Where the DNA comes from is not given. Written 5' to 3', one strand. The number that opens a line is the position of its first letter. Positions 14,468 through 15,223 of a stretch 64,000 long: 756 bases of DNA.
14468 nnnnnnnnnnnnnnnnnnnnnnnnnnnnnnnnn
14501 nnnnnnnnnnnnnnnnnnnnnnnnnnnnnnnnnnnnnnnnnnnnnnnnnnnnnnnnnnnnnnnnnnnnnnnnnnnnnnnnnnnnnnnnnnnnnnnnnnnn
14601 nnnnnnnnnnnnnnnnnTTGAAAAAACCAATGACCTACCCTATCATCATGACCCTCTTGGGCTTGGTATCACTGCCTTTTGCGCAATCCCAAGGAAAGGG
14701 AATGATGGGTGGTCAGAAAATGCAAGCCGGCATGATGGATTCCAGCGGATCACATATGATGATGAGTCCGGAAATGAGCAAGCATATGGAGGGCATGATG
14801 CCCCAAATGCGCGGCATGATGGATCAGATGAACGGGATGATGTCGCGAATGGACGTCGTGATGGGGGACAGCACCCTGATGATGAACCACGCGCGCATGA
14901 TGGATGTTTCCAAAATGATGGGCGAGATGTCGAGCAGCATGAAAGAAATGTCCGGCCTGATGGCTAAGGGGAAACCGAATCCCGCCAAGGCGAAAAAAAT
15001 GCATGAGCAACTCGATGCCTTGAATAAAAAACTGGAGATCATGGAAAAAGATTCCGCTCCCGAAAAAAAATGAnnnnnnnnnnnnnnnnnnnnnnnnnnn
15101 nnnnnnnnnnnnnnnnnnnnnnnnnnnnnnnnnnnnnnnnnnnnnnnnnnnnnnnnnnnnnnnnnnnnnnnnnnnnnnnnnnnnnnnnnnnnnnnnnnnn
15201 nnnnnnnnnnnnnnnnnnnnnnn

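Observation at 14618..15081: Secreted methionine-rich protein placed 8 bp upstream of the N-ATPase operon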

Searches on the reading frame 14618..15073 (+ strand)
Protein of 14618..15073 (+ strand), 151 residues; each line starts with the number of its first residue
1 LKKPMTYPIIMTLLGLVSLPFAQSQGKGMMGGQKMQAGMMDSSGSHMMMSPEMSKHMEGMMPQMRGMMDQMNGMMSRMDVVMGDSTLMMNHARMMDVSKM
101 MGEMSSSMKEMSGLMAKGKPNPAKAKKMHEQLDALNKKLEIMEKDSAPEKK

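Call 4: search_protein_families(library=pfam, proteins=[window:14618-15073:+], max_evalue=0.01)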
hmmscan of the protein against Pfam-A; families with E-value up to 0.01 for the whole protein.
window:14618-15073:+ (151 aa): 0 families

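Call 5: find_homologous_proteins(query=window:14618-15073:+, max_evalue=0.001)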
Query window:14618-15073:+: 9 candidates shared short words with the query, none scored E <= 0.001.

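Call 8: find_encoding_contigs(protein=window:14618-15073:+, flank=5000, max_places=6)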
Protein window:14618-15073:+ (151 aa): no gene with exactly this product is on record in the collection.

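Call 9: find_encoding_contigs(protein=window:14630-15073:+, flank=5000, max_places=6)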
Protein window:14630-15073:+ (147 aa): no gene with exactly this product is on record in the collection.

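Call 13: search_protein_representatives(protein=window:14618-15073:+)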
Query: 151 residues. Proteins with E-value up to 0.001 (for the whole library): 45; up to 1e-10: 5; up to 1e-30: 0. The best 45 are listed.
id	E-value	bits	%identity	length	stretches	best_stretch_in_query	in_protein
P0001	5.0e-28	114.5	52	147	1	10-151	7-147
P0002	7.0e-17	78.5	52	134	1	6-151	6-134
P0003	7.6e-17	78.3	42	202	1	8-150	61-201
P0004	6.5e-12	62.4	45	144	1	23-144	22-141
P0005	1.2e-11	61.5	42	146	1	12-148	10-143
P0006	1.8e-10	57.7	39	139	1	10-144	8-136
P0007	7.3e-10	55.8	36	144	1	3-146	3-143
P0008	1.8e-09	54.5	39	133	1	16-145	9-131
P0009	2.5e-09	54.0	37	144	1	1-143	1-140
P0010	3.5e-09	53.6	49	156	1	13-113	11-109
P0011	4.8e-09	53.1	48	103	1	43-145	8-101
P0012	5.2e-08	49.8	37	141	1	6-141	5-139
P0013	1.1e-07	48.7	44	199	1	31-138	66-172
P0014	1.2e-07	48.5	34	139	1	14-144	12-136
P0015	1.3e-07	48.5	38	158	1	12-147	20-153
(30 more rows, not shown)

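Call 15: find_encoding_contigs(protein=P0001, flank=8000, max_places=5)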
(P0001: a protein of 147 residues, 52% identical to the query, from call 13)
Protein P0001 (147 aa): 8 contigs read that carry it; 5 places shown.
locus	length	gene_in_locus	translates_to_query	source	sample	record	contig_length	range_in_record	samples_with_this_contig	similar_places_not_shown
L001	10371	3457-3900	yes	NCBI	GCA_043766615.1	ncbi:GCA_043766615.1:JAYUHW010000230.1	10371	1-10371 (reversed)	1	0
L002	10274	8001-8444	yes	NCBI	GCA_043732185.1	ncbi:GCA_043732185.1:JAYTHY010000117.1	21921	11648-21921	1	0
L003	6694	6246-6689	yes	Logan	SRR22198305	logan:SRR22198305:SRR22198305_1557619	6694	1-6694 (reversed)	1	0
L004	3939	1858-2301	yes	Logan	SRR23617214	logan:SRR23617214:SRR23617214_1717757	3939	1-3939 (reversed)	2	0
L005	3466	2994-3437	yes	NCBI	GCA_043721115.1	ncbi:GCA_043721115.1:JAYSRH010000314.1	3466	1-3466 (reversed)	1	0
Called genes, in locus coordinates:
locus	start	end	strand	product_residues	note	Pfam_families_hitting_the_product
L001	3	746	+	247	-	?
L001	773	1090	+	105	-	-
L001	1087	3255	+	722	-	PF19335:HMBD, PF00122:E1-E2_ATPase, PF00702:Hydrolase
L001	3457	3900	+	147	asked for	-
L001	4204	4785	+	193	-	PF02687:FtsX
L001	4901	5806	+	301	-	PF03976:PPK2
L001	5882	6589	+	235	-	PF20334:DUF6629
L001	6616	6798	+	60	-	PF04945:YHS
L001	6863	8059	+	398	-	PF13480:Acetyltransf_6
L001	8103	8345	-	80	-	-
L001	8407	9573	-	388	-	PF07732:Cu-oxidase_3 (weak), PF07731:Cu-oxidase_2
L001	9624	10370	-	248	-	?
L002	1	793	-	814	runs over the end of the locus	PF00989:PAS (weak), PF08448:PAS_4 (weak), PF00989:PAS (weak), PF08448:PAS_4, PF13426:PAS_9 (weak), PF08448:PAS_4, PF00512:HisKA, PF02518:HATPase_c, +6 more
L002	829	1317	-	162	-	-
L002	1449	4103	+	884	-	PF00690:Cation_ATPase_N, PF00122:E1-E2_ATPase, PF00702:Hydrolase, PF13246:Cation_ATPase, PF00689:Cation_ATPase_C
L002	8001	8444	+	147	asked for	-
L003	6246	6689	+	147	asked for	-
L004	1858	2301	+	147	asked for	-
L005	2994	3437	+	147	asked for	-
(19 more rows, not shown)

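Call 20: find_encoding_contigs(protein=P0002, flank=8000, max_places=6)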
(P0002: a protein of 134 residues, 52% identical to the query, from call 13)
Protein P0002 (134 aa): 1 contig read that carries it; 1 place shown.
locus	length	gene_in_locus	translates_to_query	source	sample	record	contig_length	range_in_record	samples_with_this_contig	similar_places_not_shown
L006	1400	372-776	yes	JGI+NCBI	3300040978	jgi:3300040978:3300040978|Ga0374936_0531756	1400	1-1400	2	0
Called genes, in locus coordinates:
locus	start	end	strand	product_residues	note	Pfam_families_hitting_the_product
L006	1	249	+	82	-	?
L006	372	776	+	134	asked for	-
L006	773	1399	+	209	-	?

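Call 21: find_encoding_contigs(protein=P0004, flank=8000, max_places=6)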
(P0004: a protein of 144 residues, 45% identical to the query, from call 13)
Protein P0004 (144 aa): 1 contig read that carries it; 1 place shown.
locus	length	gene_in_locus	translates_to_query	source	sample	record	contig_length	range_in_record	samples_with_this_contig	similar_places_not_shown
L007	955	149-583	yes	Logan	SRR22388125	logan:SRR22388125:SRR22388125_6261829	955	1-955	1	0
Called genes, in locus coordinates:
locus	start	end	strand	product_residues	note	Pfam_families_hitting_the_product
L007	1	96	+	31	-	?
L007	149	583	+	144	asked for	-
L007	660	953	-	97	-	?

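Call 25: predict_structure(alignment_id=A1)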
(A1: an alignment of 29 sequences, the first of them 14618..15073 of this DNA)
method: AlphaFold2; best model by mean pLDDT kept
length: 151 residues; sequences in the alignment: 29
mean_pLDDT: 70.3   pTM: 0.50
mean pLDDT of the five models: 70.3, 69.7, 69.3, 67.5, 65.8
residues with pLDDT >= 90: 4; 70-90: 80; 50-70: 35; < 50: 32
segments of 3 or more residues with pLDDT < 50: 20-41, 43-49
pLDDT, mean of each block of 10 residues (from residue 1): 57 52 45 46 48 65 80 85 70 86 88 83 87 88 77 51
secondary structure, 60 per line:
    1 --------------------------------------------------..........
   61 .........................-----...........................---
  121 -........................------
elements in order: H51-85 H91-117 H122-145

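Call 30: fold_search(model_id=the predicted structure, library=pdb)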
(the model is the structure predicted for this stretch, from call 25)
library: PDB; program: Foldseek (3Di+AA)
matches with E <= 10: 13; with E <= 0.001: 0
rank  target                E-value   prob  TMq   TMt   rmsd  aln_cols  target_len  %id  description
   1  9rgy_A                6.4e-01  0.69  0.39  0.55   4.7        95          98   20  X-ray crystal structure of a de novo designed single-chain antiparallel 3-helix coiled-coil bundle, sc-apCC3-CW-0NTT (released 2025-09-03)
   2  9rgv_A                8.9e-01  0.60  0.38  0.54   4.9        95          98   19  X-ray crystal structure of a de novo designed single-chain antiparallel 3-helix coiled-coil bundle, sc-apCC3-CW1 (released 2025-09-03)
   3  9rgz_A                1.1e+00  0.54  0.36  0.51   4.6        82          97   18  X-ray crystal structure of a de novo designed single-chain antiparallel 3-helix coiled-coil bundle, sc-apCC3-CW-2NTT (released 2025-09-03)
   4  9rgy_B                1.2e+00  0.51  0.39  0.56   4.6        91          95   19  X-ray crystal structure of a de novo designed single-chain antiparallel 3-helix coiled-coil bundle, sc-apCC3-CW-0NTT (released 2025-09-03)
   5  9rgz_B                2.1e+00  0.33  0.38  0.53   5.1        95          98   18  X-ray crystal structure of a de novo designed single-chain antiparallel 3-helix coiled-coil bundle, sc-apCC3-CW-2NTT (released 2025-09-03)
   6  8vc9_C                6.4e+00  0.03  0.22  0.10  23.8       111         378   14  Hybrid response regulator LvrB from Leptospira / phosphorylated REC form (released 2024-12-18)
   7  9tb4_A                7.3e+00  0.12  0.24  0.14   2.3        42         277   19  SAM-dependent C6-FPP methytransferase from Streptomyces varsoviensis in complex with SAH and FPP (released 2026-01-28)
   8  3rgu_B                7.8e+00  0.11  0.34  0.53   3.9        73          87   12  Structure of Fap-NRa at pH 5.0 (released 2011-12-28)
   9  2d3o_W                7.8e+00  0.08  0.26  0.52   3.1        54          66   22  Structure of Ribosome Binding Domain of the Trigger Factor on the 50S ribosomal subunit from D. radiodurans (released 2005-12-06)
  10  3lay_D                8.3e+00  0.06  0.27  0.48  10.3        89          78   16  Alpha-Helical barrel formed by the decamer of the zinc resistance-associated protein (STM4172) from Salmonella enteric (released 2010-01-19)
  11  8vc9_B                8.3e+00  0.03  0.20  0.10  23.6        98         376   14  Hybrid response regulator LvrB from Leptospira / phosphorylated REC form (released 2024-12-18)
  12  3lay_J                9.5e+00  0.09  0.30  0.51   9.3        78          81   15  Alpha-Helical barrel formed by the decamer of the zinc resistance-associated protein (STM4172) from Salmonella enteric (released 2010-01-19)
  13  3ilk_A                9.5e+00  0.04  0.19  0.13   8.2        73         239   12  The structure of a probable methylase family protein from Haemophilus influenzae Rd KW20 (released 2009-09-01)

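Call 40: find_homologous_proteins(query=A1, max_evalue=0.001)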
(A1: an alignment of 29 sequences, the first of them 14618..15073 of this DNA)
Query A1 (29 sequences) (151 aa, profile of the alignment): 30 proteins with E <= 0.001 among 892 candidates.
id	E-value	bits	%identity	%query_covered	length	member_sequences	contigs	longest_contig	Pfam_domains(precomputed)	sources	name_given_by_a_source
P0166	3.2e-43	165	37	87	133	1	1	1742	-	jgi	jgi:hypothetical protein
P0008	2.0e-42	162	36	87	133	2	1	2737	-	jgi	jgi:Spy/CpxP family protein refolding chaperone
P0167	4.1e-42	161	38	87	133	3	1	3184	-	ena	-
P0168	2.2e-41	159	44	52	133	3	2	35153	-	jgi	jgi:hypothetical protein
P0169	9.1e-39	151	38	84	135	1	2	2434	-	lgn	-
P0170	9.1e-37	144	40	58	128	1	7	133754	-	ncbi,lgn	-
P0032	1.7e-36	143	33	87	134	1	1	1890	-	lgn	-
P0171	6.2e-36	141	36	95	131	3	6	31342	-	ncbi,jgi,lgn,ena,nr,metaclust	ncbi:MAG: hypothetical protein A2Z46_01895 [Nitrospirae bacterium RBG_19FT_COMBO_55_12]|nr:MAG: hypo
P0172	1.6e-35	140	34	77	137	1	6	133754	-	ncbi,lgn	-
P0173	1.2e-32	131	34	95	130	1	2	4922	-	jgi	jgi:hypothetical protein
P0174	7.8e-32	128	34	69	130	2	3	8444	-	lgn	-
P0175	1.6e-31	127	40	52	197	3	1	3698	-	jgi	jgi:hypothetical protein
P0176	1.8e-31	127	35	91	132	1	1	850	-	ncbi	-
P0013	2.3e-31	127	44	54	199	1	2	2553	-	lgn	-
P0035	6.9e-31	125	36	73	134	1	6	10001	-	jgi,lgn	jgi:hypothetical protein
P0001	5.2e-27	112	50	97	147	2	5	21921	-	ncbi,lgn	-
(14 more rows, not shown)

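Call 41: find_encoding_contigs(protein=P0170, flank=8000, max_places=6)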
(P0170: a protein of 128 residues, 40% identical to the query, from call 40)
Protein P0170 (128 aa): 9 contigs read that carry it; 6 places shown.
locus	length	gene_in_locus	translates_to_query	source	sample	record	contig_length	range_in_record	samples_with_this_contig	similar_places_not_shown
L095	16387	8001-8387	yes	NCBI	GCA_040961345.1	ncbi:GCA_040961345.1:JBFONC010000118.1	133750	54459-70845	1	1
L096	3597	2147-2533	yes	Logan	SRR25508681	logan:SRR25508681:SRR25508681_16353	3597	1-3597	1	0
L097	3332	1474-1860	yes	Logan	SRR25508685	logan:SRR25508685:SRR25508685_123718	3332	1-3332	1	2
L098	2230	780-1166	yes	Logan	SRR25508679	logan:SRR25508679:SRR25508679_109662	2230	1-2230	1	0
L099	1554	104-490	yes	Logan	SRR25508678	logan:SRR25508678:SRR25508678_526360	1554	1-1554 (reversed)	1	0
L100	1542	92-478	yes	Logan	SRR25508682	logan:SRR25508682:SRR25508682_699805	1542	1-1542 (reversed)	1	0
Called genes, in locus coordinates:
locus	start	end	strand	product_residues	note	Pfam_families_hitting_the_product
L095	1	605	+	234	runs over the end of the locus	PF18916:Lycopene_cyc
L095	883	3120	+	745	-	PF19335:HMBD, PF00122:E1-E2_ATPase, PF00702:Hydrolase, PF08282:Hydrolase_3 (faint)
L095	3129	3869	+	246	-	PF13487:HD_5, PF01966:HD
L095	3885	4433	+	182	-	PF00578:AhpC-TSA, PF08534:Redoxin, PF00255:GSHPx (weak), PF13098:Thioredoxin_2 (faint), PF00085:Thioredoxin, PF13905:Thioredoxin_8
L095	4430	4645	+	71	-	-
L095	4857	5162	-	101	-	-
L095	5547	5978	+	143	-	-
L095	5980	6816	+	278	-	PF13557:Phenol_MetA_deg (weak)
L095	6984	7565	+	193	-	PF13115:YtkA (weak)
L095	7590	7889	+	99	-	PF13798:PCYCGC (weak)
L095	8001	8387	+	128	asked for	-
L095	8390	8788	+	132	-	PF05751:FixH (faint), PF13115:YtkA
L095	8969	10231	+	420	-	PF02321:OEP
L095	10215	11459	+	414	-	PF25973:BSH_CzcB, PF25919:BSH_CusB, PF25869:3HB_CusB, PF25954:Beta-barrel_RND_2, PF25975:CzcB_C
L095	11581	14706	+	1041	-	PF00873:ACR_tran, PF03176:MMPL (faint)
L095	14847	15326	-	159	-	-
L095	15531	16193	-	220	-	PF00226:DnaJ (weak), PF13413:HTH_25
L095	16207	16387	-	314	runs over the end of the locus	PF10609:ParA, PF01656:CbiA, PF13614:AAA_31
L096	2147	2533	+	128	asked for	-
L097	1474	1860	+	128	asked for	-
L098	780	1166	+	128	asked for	-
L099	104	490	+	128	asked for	-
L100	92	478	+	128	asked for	-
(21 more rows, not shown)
